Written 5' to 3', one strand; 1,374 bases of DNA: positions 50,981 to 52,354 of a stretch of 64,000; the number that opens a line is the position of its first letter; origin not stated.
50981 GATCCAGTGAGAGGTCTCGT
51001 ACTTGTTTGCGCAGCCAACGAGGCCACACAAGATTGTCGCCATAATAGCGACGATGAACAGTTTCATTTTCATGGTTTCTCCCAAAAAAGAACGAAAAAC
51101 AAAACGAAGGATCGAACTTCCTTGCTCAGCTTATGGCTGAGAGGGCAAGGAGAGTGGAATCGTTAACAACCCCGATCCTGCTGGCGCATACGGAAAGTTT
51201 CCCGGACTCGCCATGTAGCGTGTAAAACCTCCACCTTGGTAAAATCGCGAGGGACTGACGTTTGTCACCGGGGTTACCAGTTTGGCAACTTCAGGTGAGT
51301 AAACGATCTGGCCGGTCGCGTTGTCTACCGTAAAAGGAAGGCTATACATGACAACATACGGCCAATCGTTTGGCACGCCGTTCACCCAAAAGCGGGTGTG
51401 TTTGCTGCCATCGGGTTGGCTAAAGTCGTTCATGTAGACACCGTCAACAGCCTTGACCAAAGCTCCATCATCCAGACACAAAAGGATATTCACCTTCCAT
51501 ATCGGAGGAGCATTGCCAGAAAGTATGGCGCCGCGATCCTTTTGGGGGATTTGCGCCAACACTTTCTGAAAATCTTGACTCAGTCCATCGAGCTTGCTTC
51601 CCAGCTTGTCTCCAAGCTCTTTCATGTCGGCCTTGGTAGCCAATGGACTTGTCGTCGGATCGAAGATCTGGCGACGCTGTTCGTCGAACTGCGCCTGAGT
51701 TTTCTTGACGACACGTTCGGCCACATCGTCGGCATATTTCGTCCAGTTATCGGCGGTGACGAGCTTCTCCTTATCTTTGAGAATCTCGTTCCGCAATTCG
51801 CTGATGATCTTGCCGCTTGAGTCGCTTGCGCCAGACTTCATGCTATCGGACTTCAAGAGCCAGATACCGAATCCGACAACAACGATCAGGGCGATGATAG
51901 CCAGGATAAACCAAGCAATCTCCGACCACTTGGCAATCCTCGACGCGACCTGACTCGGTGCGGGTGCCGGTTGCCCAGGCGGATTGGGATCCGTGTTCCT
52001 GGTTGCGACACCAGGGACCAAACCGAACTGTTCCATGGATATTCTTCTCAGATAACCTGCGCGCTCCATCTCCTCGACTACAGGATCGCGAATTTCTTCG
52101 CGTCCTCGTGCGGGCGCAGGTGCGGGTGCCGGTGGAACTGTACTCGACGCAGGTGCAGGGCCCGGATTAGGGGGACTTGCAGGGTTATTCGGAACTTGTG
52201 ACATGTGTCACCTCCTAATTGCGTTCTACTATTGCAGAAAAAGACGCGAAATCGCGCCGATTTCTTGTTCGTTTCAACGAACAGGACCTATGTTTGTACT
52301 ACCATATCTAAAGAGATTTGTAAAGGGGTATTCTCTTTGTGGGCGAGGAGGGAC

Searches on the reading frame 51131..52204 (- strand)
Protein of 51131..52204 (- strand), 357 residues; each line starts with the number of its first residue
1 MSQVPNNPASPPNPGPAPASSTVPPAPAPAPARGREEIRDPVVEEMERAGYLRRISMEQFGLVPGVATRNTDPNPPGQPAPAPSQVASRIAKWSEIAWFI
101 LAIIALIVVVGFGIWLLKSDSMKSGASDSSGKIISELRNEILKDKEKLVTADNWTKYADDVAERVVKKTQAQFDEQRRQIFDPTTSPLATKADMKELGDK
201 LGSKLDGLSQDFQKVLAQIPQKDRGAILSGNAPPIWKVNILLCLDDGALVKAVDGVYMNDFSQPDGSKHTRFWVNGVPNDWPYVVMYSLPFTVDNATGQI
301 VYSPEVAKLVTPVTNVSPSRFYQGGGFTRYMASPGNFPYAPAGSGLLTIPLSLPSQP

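Call 3: search_protein_families(library=pfam, proteins=[window:51131-52204:-], max_evalue=1)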
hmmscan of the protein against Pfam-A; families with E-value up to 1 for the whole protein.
window:51131-52204:- (357 aa): 1 family
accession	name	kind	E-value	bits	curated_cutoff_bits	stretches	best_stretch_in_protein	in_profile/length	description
PF04465.17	DUF499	-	0.18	10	23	1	120-205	606-695/1024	Protein of unknown function (DUF499)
